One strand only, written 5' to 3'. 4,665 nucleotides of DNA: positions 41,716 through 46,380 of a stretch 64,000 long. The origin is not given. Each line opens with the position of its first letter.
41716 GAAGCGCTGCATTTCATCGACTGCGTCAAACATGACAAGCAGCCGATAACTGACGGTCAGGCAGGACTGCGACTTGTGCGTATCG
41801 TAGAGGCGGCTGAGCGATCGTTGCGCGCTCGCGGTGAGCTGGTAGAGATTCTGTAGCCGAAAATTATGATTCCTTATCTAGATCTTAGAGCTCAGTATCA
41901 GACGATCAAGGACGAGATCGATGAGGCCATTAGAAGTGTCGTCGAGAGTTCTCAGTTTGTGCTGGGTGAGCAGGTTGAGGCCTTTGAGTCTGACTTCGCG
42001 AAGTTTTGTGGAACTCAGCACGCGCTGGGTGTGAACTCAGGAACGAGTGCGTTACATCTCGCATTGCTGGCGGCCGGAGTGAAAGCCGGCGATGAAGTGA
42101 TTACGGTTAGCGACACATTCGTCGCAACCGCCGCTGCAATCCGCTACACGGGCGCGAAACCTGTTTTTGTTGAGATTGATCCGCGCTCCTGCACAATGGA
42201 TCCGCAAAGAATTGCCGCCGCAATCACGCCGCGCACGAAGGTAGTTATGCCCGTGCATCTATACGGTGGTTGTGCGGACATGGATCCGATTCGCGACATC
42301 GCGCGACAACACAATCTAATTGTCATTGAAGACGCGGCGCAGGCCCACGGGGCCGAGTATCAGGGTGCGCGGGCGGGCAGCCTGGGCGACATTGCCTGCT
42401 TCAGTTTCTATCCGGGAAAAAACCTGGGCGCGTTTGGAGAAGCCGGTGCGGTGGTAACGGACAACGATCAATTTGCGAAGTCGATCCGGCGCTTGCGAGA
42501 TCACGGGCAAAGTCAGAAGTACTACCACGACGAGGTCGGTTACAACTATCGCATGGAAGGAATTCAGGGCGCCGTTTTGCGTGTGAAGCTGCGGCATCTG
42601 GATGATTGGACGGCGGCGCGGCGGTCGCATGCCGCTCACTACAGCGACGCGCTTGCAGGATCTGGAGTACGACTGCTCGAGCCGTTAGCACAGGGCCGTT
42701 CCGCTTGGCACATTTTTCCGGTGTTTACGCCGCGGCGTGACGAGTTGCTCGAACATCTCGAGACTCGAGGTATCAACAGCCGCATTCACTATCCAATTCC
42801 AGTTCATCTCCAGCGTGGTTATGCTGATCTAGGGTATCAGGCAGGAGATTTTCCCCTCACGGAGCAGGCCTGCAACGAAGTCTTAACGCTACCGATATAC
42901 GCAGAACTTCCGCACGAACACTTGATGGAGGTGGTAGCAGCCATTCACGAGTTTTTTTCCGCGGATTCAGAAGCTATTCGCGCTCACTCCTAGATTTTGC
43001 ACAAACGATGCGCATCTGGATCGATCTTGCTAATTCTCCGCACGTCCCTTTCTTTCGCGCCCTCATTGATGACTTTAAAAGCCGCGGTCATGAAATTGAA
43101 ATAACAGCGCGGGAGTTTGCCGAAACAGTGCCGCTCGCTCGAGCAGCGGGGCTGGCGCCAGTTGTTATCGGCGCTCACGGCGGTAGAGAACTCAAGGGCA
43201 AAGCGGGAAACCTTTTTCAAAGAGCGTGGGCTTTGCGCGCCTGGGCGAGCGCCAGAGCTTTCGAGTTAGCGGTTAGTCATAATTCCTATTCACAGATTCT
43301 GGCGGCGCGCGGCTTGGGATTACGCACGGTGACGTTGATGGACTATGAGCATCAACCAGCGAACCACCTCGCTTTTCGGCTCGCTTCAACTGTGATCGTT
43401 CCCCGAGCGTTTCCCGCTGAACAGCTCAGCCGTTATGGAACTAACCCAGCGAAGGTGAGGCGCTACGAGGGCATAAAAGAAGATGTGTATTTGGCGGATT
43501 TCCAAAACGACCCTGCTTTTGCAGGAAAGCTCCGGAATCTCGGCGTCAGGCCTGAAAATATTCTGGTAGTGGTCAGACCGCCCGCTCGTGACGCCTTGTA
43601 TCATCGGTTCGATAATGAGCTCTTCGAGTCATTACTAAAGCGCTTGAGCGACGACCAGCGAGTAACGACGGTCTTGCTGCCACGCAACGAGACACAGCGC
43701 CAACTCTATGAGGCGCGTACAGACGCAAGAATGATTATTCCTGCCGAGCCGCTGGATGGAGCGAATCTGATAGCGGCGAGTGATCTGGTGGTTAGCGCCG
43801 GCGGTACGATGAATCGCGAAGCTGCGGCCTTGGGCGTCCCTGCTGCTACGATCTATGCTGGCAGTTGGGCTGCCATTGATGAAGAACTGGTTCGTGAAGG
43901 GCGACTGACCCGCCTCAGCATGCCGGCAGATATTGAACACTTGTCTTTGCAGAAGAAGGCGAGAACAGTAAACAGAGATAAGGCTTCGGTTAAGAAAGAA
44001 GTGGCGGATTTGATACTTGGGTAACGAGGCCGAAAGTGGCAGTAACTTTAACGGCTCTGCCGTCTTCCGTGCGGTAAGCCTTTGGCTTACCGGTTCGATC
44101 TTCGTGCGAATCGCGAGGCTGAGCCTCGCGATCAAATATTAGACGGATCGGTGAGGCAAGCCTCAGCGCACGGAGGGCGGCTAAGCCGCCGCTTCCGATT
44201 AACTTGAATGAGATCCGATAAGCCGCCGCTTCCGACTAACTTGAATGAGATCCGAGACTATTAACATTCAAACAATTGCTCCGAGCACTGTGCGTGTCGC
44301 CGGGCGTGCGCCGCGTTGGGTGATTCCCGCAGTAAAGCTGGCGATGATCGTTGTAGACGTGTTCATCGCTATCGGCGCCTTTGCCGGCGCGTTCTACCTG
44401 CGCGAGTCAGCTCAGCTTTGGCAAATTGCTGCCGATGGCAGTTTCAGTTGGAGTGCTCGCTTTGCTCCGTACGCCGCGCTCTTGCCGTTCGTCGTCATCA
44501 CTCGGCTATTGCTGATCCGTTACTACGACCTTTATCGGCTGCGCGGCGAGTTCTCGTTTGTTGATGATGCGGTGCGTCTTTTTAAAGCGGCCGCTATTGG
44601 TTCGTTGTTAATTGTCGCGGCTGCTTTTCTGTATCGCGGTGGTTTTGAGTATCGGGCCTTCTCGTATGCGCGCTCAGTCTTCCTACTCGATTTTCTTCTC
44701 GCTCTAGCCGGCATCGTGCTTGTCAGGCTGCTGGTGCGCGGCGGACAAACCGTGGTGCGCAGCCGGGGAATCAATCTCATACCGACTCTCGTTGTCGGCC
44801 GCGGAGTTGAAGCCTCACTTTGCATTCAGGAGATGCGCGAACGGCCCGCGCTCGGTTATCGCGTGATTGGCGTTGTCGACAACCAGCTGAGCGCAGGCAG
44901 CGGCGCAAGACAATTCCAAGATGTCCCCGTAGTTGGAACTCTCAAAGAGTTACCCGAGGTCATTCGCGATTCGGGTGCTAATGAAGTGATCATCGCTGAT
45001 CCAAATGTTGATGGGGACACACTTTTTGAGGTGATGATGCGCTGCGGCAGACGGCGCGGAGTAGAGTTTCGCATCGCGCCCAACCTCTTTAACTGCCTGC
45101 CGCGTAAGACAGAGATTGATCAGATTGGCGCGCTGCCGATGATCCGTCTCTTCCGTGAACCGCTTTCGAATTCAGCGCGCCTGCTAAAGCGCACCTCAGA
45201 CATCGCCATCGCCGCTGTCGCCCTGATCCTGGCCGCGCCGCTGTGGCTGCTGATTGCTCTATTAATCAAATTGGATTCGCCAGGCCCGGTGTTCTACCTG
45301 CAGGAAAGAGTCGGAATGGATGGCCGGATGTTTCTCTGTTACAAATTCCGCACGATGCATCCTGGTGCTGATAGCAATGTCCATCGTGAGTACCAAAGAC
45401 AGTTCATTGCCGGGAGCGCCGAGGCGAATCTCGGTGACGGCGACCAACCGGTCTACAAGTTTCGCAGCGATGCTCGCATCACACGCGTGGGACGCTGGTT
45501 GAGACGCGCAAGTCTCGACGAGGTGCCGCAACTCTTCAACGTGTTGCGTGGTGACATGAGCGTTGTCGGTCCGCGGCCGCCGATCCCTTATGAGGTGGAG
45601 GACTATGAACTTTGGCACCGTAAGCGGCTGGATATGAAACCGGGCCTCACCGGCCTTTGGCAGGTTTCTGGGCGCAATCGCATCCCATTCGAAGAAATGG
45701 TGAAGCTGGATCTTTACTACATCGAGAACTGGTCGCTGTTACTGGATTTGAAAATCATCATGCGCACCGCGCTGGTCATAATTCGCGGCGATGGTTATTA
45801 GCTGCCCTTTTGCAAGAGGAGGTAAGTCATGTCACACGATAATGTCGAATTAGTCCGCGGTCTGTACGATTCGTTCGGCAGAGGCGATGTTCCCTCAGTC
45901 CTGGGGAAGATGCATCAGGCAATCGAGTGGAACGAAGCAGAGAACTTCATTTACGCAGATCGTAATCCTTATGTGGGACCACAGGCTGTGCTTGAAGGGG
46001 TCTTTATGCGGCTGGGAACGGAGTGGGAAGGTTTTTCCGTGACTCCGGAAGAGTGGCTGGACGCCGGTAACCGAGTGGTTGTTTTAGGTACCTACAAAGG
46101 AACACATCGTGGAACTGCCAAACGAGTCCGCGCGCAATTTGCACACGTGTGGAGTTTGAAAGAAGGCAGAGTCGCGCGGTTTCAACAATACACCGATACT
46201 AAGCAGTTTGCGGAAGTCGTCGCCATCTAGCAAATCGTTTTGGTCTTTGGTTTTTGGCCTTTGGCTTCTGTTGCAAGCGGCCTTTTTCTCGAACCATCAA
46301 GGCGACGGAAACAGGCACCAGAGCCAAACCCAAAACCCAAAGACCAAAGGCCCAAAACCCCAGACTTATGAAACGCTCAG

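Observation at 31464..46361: Short-period arrays come in discrete flavours, form inverted arms with variable cargo, and fill the intercistronic spacers of the polysaccharide operon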

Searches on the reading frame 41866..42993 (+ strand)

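Call 11: search_protein_families(library=pfam, proteins=[window:41866-42993:+])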
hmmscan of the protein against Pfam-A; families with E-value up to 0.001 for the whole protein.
window:41866-42993:+ (375 aa): 5 families
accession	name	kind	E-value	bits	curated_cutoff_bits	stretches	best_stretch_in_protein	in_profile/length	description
PF01041.23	DegT_DnrJ_EryC1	-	2e-128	429.1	19.8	1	13-360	2-359/360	DegT/DnrJ/EryC1/StrS aminotransferase family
PF01053.26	Cys_Met_Meta_PP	-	2.9e-10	39.7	27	1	37-171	54-188/381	Cys/Met metabolism PLP-dependent enzyme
PF00155.27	Aminotran_1_2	-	1e-08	35.2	19.7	1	37-216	44-250/361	Aminotransferase class I and II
PF00266.25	Aminotran_5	-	3e-08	33.5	21.5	1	32-162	40-181/371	Aminotransferase class-V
PF01212.27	Beta_elim_lyase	-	1.4e-06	28.3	27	1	36-181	33-197/288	Beta-eliminating lyase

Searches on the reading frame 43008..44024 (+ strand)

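Call 11: search_protein_families(library=pfam, proteins=[window:43008-44024:+])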
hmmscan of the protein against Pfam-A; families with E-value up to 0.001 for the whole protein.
window:43008-44024:+ (338 aa): 4 families
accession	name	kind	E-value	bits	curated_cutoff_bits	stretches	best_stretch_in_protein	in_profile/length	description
PF04007.18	DUF354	-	7.3e-47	160.6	22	1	2-307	2-310/349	Protein of unknown function (DUF354)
PF13579.12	Glyco_trans_4_4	-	4.6e-05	24.2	29.7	0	16-151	7-153/158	Glycosyl transferase 4-like domain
PF02350.25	Epimerase_2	-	0.00013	21.4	30.6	1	204-287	201-290/347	UDP-N-acetylglucosamine 2-epimerase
PF13439.12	Glyco_transf_4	-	0.00014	22.4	28.5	1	18-151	10-160/170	Glycosyltransferase Family 4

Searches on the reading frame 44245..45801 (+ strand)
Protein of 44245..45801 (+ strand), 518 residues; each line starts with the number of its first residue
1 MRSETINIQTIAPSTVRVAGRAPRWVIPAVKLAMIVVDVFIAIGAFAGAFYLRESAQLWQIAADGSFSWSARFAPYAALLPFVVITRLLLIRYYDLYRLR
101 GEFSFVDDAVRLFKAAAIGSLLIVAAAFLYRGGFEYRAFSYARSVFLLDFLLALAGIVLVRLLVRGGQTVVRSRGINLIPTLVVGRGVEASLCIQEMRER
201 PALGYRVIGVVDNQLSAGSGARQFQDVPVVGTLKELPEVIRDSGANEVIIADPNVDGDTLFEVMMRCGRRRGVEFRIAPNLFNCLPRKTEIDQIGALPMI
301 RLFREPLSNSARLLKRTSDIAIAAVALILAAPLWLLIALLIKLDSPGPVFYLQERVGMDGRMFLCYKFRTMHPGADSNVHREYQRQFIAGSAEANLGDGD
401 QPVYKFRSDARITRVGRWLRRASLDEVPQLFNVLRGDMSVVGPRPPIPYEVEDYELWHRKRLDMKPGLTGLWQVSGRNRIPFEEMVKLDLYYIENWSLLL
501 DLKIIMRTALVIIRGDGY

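Call 11: search_protein_families(library=pfam, proteins=[window:44245-45801:+])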
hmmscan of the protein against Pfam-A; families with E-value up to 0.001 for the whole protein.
window:44245-45801:+ (518 aa): 2 families
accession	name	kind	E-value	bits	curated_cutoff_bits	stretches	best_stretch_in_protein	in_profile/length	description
PF02397.22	Bac_transf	-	1.4e-67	227.1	27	1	315-513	1-178/179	Bacterial sugar transferase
PF13727.12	CoA_binding_3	-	4.8e-14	53.2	25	1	95-279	4-175/175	CoA-binding domain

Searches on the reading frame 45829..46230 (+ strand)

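Call 11: search_protein_families(library=pfam, proteins=[window:45829-46230:+])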
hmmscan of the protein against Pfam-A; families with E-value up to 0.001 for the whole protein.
window:45829-46230:+ (133 aa): 3 families
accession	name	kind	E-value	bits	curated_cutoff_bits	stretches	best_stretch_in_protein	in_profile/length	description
PF12680.13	SnoaL_2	-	8.5e-12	46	27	1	9-117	1-101/102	SnoaL-like domain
PF14534.12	DUF4440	-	0.00039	21.3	25.2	1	7-114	3-104/107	Domain of unknown function (DUF4440)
PF07366.18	SnoaL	-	0.00056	20.2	28.4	1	30-123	17-118/126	SnoaL-like polyketide cyclase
